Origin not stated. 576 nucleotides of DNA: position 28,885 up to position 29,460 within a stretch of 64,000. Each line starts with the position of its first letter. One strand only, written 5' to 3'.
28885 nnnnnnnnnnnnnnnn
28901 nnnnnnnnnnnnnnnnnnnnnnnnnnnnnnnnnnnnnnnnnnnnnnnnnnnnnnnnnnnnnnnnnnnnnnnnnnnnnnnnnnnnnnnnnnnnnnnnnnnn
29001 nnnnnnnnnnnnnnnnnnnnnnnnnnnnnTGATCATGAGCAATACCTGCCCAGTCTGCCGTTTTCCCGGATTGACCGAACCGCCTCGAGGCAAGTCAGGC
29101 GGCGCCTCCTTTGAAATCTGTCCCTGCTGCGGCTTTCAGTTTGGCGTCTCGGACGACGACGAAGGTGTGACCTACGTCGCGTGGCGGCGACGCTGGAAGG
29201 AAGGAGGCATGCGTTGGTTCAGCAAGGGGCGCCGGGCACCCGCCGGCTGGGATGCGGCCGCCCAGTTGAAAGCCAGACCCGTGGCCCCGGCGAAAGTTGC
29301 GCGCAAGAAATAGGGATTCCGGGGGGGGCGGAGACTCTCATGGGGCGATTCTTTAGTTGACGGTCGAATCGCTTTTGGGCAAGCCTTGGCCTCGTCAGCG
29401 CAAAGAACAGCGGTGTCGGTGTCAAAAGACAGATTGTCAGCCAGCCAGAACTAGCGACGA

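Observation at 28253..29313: Candidate secreted effector / zinc-ribbon partner pair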

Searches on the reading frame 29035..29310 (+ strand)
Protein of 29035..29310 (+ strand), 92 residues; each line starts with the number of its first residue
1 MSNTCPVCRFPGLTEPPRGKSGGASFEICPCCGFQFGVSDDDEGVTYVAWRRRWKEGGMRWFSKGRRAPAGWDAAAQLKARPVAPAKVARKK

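Call 3: search_protein_families(library=pfam, proteins=[window:29035-29310:+], max_evalue=1)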
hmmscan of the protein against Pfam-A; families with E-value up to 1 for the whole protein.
window:29035-29310:+ (92 aa): 1 family
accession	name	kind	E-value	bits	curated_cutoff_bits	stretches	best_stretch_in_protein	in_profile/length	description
PF14206.11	Cys_rich_CPCC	-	0.81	10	24.5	0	4-35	2-27/75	Cysteine-rich CPCC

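Call 4: search_protein_families(library=ncbifam, proteins=[window:29035-29310:+], max_evalue=1)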
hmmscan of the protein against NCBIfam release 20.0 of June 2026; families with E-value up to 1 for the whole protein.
window:29035-29310:+ (92 aa): 0 families

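Call 6: search_solved_structures(query=window:29035-29310:+, max_evalue=10, show_alignments=2)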
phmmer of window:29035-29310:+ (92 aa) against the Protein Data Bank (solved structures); distinct sequences matched with E-value up to 10: 7.
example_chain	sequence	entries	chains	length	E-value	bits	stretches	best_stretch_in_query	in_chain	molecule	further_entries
6xym_A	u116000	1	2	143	0.11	15.8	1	53-84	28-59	Nbe-LBM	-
5dm6_Z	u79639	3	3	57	0.58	13.5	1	9-37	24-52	50S ribosomal protein L32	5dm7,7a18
4v49_BZ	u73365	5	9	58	0.6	13.4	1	9-37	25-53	50S ribosomal protein L32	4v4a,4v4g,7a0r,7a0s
1nwx_Z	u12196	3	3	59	0.62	13.4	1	9-37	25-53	ribosomal protein L32 | 50S ribosomal protein L32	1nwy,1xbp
1j5a_M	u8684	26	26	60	0.63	13.4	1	9-37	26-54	RIBOSOMAL PROTEIN L32 | 50S ribosomal protein L32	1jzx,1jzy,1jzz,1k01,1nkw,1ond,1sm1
7kkf_A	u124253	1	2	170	0.84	13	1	54-84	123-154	Peptidyl-prolyl cis-trans isomerase ESS1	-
9md4_H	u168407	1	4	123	0.91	12.9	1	23-64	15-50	mAb 5-16 Heavy chain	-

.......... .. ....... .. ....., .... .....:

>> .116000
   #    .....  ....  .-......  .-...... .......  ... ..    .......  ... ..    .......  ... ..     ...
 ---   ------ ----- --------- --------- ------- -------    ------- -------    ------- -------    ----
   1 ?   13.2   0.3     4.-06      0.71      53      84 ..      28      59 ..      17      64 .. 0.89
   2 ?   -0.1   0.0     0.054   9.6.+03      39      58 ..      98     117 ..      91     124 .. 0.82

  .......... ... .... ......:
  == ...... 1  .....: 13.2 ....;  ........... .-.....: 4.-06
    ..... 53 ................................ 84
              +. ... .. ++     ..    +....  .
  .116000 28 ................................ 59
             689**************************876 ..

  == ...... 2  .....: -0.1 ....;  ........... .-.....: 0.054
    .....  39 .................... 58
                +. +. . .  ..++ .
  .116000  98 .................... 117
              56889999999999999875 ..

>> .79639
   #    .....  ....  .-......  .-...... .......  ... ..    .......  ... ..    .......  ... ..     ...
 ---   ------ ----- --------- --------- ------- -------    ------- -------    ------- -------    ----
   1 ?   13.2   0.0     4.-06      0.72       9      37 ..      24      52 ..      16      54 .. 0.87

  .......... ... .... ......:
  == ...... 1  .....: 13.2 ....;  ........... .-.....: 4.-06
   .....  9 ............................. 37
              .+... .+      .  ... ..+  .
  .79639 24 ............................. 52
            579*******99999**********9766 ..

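Call 7: search_protein_families(library=padloc, proteins=[window:29035-29310:+], max_evalue=1)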
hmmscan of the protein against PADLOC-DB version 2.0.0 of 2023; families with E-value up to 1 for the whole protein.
window:29035-29310:+ (92 aa): 0 families

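Call 19: find_homologous_proteins(query=window:29035-29310:+, max_evalue=0.001)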
Query window:29035-29310:+ (92 aa): 28 proteins with E <= 0.001 among 29 candidates.
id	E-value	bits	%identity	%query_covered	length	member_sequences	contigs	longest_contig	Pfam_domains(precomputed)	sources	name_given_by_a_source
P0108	5.4e-48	179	85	100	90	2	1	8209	-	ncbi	-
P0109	2.2e-32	129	64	95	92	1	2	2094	-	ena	-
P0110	1.8e-31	126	66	86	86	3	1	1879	-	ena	-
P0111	2.7e-31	126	64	99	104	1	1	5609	-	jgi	jgi:hypothetical protein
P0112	1.5e-30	123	65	87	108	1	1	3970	-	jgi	jgi:hypothetical protein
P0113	4.6e-30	122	60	99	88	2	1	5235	-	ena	-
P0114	1.1e-29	120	60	98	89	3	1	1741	-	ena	-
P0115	2.2e-29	119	61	98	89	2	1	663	-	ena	-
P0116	2.6e-29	119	64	83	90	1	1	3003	-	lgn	-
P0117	3.6e-29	119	66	84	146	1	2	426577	PF07382.17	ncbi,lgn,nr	ncbi:MAG: hypothetical protein KDK97_05970 [Verrucomicrobiales bacterium]|nr:hypothetical protein [V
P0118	1.0e-28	117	65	85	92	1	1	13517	-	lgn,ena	-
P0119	1.5e-28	117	63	85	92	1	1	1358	-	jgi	jgi:hypothetical protein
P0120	2.1e-28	116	67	85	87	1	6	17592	-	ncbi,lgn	-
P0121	2.9e-28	116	65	85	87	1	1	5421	-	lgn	-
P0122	1.3e-27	114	62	85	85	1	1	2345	-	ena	-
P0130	1.2e-24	104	60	76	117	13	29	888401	-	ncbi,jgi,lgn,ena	-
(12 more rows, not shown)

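Call 20: find_encoding_contigs(protein=P0108, flank=8000, max_places=2)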
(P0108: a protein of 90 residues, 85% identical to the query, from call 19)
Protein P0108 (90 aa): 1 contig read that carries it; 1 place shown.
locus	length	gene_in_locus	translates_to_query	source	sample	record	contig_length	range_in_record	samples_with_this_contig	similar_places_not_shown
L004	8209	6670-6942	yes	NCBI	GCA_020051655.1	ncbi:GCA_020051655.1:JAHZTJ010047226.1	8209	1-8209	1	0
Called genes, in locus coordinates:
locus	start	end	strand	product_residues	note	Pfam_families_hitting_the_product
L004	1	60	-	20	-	?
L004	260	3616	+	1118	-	PF00041:fn3 (weak), PF17892:Cadherin_5 (weak), PF17963:Big_9, PF18998:Flg_new_2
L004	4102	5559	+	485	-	PF00041:fn3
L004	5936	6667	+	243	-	PF00041:fn3 (weak), PF16656:Pur_ac_phosph_N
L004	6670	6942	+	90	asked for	-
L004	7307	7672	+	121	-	-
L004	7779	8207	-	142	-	?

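Call 21: find_encoding_contigs(protein=P0130, flank=5000, max_places=4)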
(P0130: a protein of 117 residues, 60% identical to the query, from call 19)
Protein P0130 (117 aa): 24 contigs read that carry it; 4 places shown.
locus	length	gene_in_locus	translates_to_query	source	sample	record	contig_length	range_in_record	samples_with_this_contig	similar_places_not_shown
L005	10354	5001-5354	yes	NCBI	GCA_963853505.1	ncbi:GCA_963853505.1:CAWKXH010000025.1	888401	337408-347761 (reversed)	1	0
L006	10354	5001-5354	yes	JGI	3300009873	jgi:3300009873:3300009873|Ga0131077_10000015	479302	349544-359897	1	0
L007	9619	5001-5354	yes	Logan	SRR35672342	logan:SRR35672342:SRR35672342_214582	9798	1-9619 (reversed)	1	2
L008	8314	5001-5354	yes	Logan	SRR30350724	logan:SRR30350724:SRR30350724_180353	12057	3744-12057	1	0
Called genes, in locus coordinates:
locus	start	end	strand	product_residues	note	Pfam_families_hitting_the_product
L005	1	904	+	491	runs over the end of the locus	PF00989:PAS (weak), PF08448:PAS_4 (faint), PF00989:PAS, PF13426:PAS_9, PF24820:Diguanyl_cycl_sensor, PF07730:HisKA_3, PF02518:HATPase_c, PF13581:HATPase_c_2 (weak), +1 more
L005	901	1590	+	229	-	PF00072:Response_reg, PF00196:GerE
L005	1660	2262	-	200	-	-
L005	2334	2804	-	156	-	-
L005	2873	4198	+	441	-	PF13360:PQQ_2, PF01011:PQQ (faint), PF13360:PQQ_2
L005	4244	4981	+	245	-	PF16656:Pur_ac_phosph_N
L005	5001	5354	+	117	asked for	-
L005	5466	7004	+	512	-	PF02446:Glyco_hydro_77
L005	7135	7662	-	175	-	-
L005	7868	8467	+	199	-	-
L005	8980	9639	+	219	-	-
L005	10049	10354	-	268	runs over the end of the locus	PF06283:ThuA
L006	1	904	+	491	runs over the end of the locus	PF00989:PAS (weak), PF08448:PAS_4 (faint), PF00989:PAS, PF13426:PAS_9, PF24820:Diguanyl_cycl_sensor, PF07730:HisKA_3, PF02518:HATPase_c, PF13581:HATPase_c_2 (weak), +1 more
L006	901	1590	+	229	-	PF00072:Response_reg, PF00196:GerE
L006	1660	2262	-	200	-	-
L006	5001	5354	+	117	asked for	-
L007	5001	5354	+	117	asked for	-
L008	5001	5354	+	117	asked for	-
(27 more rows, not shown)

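Call 22: find_encoding_contigs(protein=P0117, flank=5000, max_places=2)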
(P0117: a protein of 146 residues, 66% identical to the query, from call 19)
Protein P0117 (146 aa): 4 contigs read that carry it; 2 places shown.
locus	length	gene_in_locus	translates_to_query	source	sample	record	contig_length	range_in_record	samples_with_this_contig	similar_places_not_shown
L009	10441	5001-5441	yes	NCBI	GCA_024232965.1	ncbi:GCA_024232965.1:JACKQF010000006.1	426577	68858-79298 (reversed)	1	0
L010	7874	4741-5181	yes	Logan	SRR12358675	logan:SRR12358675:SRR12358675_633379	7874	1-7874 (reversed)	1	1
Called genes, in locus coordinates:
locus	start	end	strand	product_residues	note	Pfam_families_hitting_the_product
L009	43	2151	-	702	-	PF17191:RecG_wedge, PF00270:DEAD, PF04851:ResIII, PF00271:Helicase_C, PF19833:RecG_dom3_C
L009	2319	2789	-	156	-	-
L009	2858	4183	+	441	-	PF13360:PQQ_2, PF01011:PQQ (faint), PF13360:PQQ_2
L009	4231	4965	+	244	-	PF16656:Pur_ac_phosph_N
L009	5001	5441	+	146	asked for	PF07382:HC2 (weak)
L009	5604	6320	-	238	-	PF07638:Sigma70_ECF (weak)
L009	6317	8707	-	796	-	PF00069:Pkinase, PF07714:PK_Tyr_Ser-Thr, PF03109:ABC1 (weak), PF13630:SdpI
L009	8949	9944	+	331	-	PF25021:TEN_NHL (faint), PF08450:SGL (faint), PF01436:NHL (weak), PF17170:DUF5128 (weak), PF01436:NHL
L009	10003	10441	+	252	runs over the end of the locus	-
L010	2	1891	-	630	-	?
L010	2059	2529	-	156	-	-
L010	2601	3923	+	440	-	PF13360:PQQ_2, PF01011:PQQ (faint), PF13360:PQQ_2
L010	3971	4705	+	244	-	PF16656:Pur_ac_phosph_N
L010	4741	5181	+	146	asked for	PF07382:HC2 (weak)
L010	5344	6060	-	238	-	PF07638:Sigma70_ECF (weak)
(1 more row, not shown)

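Call 49: predict_structure(alignment_id=A3)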
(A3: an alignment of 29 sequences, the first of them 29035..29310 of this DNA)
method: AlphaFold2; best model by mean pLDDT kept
length: 92 residues; sequences in the alignment: 29
mean_pLDDT: 62.0   pTM: 0.49
mean pLDDT of the five models: 62.0, 60.2, 59.4, 59.0, 54.1
residues with pLDDT >= 90: 0; 70-90: 18; 50-70: 65; < 50: 9
segments of 3 or more residues with pLDDT < 50: 84-92
pLDDT, mean of each block of 10 residues (from residue 1): 69 65 61 65 64 66 61 65 46 38
secondary structure, 60 per line:
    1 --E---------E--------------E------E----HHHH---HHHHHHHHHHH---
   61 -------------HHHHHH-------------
elements in order: H40-43 H47-57 H74-79

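Call 64: fold_search(model_id=the predicted structure, library=pdb)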
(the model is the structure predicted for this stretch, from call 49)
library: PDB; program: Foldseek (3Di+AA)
matches with E <= 10: 3; with E <= 0.001: 0
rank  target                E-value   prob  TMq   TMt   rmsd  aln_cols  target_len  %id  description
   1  9v26_sx               3.8e+00  0.02  0.15  0.21  10.3        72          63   15  Cryo- EM structure of 75S ribosome with A/P- & P/E- tRNAs from Entamoeba histolytica bound to antibiotic paromomycin (released 2025-10-08)
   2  2lo2_MODEL_1_A        6.2e+00  0.01  0.17  0.26   7.7        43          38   21  Solution structure of Sgf11(63-99) zinc finger domain (released 2012-01-25)
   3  2kyu_MODEL_1_A        9.9e+00  0.01  0.16  0.21   9.1        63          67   11  The solution structure of the PHD3 finger of MLL (released 2010-08-25)

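Call 65: search_protein_families(library=pfam, alignment_id=A3, max_evalue=10)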
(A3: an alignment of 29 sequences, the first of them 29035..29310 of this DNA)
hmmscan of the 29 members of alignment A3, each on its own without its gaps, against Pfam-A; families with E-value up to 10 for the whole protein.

A. member 1, window:29035-29310:+ (92 aa): 2 families
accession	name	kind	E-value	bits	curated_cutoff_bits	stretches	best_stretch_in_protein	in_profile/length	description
PF14206.11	Cys_rich_CPCC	-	0.81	10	24.5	1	4-35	2-27/75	Cysteine-rich CPCC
PF23146.2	Zf_IFT144_1st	-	2.5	8.5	27.5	1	4-10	6-12/25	IFT144, first zinc finger domain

B. families by the number of members that match (of 29 scanned): 50 families (the first 25 are shown)
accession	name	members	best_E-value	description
PF14206.11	Cys_rich_CPCC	27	0.0004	Cysteine-rich CPCC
PF23146.2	Zf_IFT144_1st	23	0.0066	IFT144, first zinc finger domain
PF21349.2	RUBY_RBDX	22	0.001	Rubrerythrin, rubredoxin-like domain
PF13717.11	Zn_ribbon_4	19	0.00027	zinc-ribbon domain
PF10571.15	UPF0547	18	0.16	Uncharacterised protein family UPF0547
PF13453.11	Zn_ribbon_TFIIB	17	0.0014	Transcription factor zinc-finger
PF06677.18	Auto_anti-p27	15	0.056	Sjogren's syndrome/scleroderma autoantigen 1 (Autoantigen p27)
PF03119.21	DNA_ligase_ZBD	14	0.074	NAD-dependent DNA ligase C4 zinc finger domain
PF08271.17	Zn_Ribbon_TF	12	0.018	TFIIB zinc-binding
PF24859.1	FdhE_central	12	0.051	FdhE, central domain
PF23475.1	zf-Tbcl_FmdE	11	0.047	FmdE treble clef zinc finger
PF13240.11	Zn_Ribbon_1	10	0.02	zinc-ribbon domain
PF07282.18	Cas12f1-like_TNB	10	0.022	Cas12f1-like, TNB domain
PF13465.12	zf-H2C2_2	9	0.75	Zinc-finger double domain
PF08063.17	Zn_ribbon_PADR1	6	0.051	PADR1 domain, zinc ribbon fold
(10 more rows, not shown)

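Call 77: find_homologous_proteins(query=A5, max_evalue=0.001)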
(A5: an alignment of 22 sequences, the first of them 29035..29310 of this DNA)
Query A5 (22 sequences) (92 aa, profile of the alignment): 3635 proteins with E <= 0.001 among 5523 candidates; the best 120 are listed.
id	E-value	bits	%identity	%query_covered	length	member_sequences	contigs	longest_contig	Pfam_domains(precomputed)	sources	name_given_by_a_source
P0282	3.5e-58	211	46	80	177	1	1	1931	PF14206.12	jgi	jgi:hypothetical protein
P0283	9.3e-57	207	58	92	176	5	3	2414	PF14206.12,PF21349.3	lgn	-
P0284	1.9e-56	206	49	86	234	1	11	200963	PF14206.12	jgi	jgi:predicted RNA-binding Zn-ribbon protein involved in translation (DUF1610 family)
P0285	3.2e-56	205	61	88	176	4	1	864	PF14206.12,PF21349.3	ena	-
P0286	4.1e-55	201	60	90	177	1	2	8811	PF14206.12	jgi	jgi:hypothetical protein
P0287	1.1e-54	200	54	86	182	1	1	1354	PF14206.12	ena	-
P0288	1.4e-52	193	51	84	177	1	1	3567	-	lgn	-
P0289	7.4e-52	191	58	86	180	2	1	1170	PF14206.12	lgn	-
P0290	3.0e-51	189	47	83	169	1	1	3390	PF14206.12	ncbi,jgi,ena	jgi:transcription elongation factor Elf1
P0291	6.3e-51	188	45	96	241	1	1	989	-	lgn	-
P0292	1.6e-50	187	47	84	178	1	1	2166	PF14206.12,PF07282.19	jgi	jgi:predicted RNA-binding Zn-ribbon protein involved in translation (DUF1610 family)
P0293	4.1e-50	185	50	84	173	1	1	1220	-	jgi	jgi:transcription elongation factor Elf1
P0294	5.3e-49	182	49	86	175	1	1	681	PF14206.12,PF13878.13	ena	-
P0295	5.6e-49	182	41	85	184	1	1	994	-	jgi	jgi:predicted RNA-binding Zn-ribbon protein involved in translation (DUF1610 family)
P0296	8.5e-48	178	44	96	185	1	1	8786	-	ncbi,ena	-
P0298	4.5e-46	172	51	84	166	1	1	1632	PF14206.12,PF21349.3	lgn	-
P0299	1.4e-42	161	56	86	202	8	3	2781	PF14206.12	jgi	jgi:hypothetical protein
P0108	8.8e-38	146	85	100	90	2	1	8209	-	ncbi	-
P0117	3.3e-37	144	66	84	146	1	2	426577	PF07382.17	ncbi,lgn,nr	ncbi:MAG: hypothetical protein KDK97_05970 [Verrucomicrobiales bacterium]|nr:hypothetical protein [V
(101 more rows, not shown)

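Call 78: find_encoding_contigs(protein=P0284, flank=5000, max_places=2)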
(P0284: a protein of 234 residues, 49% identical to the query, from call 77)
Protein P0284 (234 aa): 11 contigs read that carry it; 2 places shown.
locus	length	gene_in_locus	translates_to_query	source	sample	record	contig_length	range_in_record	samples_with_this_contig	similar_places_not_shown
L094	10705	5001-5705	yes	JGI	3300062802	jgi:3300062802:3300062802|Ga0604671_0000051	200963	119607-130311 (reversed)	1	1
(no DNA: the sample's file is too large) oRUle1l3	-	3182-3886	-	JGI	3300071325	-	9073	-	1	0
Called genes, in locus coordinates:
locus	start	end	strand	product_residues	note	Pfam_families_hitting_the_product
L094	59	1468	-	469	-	PF01565:FAD_binding_4, PF08031:BBE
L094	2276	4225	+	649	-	PF14627:DUF4453 (faint), PF06347:SH3_4 (faint), PF08239:SH3_3, PF07653:SH3_2 (faint), PF08239:SH3_3, PF00877:NLPC_P60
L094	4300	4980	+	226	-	PF08713:DNA_alkylation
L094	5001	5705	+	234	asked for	PF14206:Cys_rich_CPCC (faint)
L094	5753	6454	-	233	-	PF06299:DUF1045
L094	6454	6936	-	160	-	PF15891:Nuc_deoxyri_tr2 (faint), PF05014:Nuc_deoxyrib_tr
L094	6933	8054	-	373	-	PF02073:Peptidase_M29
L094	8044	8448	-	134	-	PF07883:Cupin_2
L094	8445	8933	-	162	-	PF01243:PNPOx_N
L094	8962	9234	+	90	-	-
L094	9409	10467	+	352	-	PF00296:Bac_luciferase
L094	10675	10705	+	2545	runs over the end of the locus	PF22058:X25_BaPul_like, PF04234:CopC (faint), PF05688:BIg21 (faint), PF17210:SdrD_B (faint), PF17802:SpaA, PF17802:SpaA, PF13620:CarboxypepD_reg (weak), PF17802:SpaA, +5 more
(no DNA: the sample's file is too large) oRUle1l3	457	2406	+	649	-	PF14627:DUF4453 (faint), PF06347:SH3_4 (faint), PF08239:SH3_3, PF07653:SH3_2 (faint), PF08239:SH3_3, PF00877:NLPC_P60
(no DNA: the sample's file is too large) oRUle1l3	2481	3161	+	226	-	PF08713:DNA_alkylation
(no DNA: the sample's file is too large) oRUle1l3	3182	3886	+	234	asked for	PF14206:Cys_rich_CPCC (faint)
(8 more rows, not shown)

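Call 81: search_protein_families(library=pfam, proteins=[P0284, P0283], max_evalue=0.1)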
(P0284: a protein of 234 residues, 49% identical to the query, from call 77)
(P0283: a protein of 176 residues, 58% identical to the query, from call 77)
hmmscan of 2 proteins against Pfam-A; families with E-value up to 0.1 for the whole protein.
P0284 (234 aa): 14 families
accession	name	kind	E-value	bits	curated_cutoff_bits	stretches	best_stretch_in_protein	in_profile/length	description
PF14206.11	Cys_rich_CPCC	-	1.8e-05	24.9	24.5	1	14-45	2-27/75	Cysteine-rich CPCC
PF13717.11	Zn_ribbon_4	-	7.9e-05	22.9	30.3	0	169-183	5-19/36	zinc-ribbon domain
PF13240.11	Zn_Ribbon_1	-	0.00017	21.7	25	0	9-21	10-22/23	zinc-ribbon domain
PF21349.2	RUBY_RBDX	-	0.00043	20.1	26.5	0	14-21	18-25/30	Rubrerythrin, rubredoxin-like domain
PF13248.11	Zn_ribbon_3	-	0.0021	17.9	27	0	140-150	15-25/26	zinc-ribbon domain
PF07282.18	Cas12f1-like_TNB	-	0.003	18.1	26.3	0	12-45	28-49/60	Cas12f1-like, TNB domain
PF12773.13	DZR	-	0.0051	17.4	27.3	0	140-173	11-45/45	Double zinc ribbon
PF23475.1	zf-Tbcl_FmdE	-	0.0077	16.1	23.2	0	164-173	5-14/35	FmdE treble clef zinc finger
PF10571.15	UPF0547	-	0.0088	16.6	29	0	165-176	13-24/26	Uncharacterised protein family UPF0547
PF12760.12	Zn_ribbon_IS1595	-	0.014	15.8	25.4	0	165-174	17-26/46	Transposase zinc-ribbon domain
PF23146.2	Zf_IFT144_1st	-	0.018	15.4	27.5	0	165-175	3-13/25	IFT144, first zinc finger domain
PF09723.15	Zn_ribbon_8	-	0.032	14.7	34.4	0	163-173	23-33/41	Zinc ribbon domain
PF01485.27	IBR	-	0.051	14.1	24.3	0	130-176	7-51/65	IBR domain, a half RING-finger domain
PF08271.17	Zn_Ribbon_TF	-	0.064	13.3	29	0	38-55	2-19/43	TFIIB zinc-binding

P0283 (176 aa): 16 families
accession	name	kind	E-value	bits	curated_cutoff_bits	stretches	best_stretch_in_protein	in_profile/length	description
PF14206.11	Cys_rich_CPCC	-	3.8e-07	30.2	24.5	2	3-34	2-27/75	Cysteine-rich CPCC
PF21349.2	RUBY_RBDX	-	1.9e-05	24.4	26.5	0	89-102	13-26/30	Rubrerythrin, rubredoxin-like domain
PF09723.15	Zn_ribbon_8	-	0.00024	21.5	34.4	0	83-100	17-34/41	Zinc ribbon domain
PF13240.11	Zn_Ribbon_1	-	0.00031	20.9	25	0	92-101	13-22/23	zinc-ribbon domain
PF07282.18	Cas12f1-like_TNB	-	0.00032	21.2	26.3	0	3-34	30-49/60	Cas12f1-like, TNB domain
PF13453.11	Zn_ribbon_TFIIB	-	0.00088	19.1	22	0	3-32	1-26/41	Transcription factor zinc-finger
PF03119.21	DNA_ligase_ZBD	-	0.0022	18.3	25.8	0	94-103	1-10/27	NAD-dependent DNA ligase C4 zinc finger domain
PF24441.1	DUF7560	-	0.0035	17.5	27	0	28-40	8-20/44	Family of unknown function (DUF7560)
PF13248.11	Zn_ribbon_3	-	0.0072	16.2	27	0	117-123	18-24/26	zinc-ribbon domain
PF06677.18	Auto_anti-p27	-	0.0075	16.8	24.1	0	3-32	17-40/40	Sjogren's syndrome/scleroderma autoantigen 1 (Autoantigen p27)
PF12773.13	DZR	-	0.013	16.1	27.3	0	91-124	11-33/45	Double zinc ribbon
PF13717.11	Zn_ribbon_4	-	0.014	15.8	30.3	0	118-130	5-17/36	zinc-ribbon domain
PF07754.17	HVO_2753_ZBP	-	0.014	15.6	33.2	0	2-32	17-46/46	Small zinc finger protein HVO_2753-like, Zn-binding pocket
PF08271.17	Zn_Ribbon_TF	-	0.042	13.9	29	0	3-32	2-26/43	TFIIB zinc-binding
PF24460.1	DUF7575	-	0.052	13.4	28.5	0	117-124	5-12/28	Domain of unknown function (DUF7575)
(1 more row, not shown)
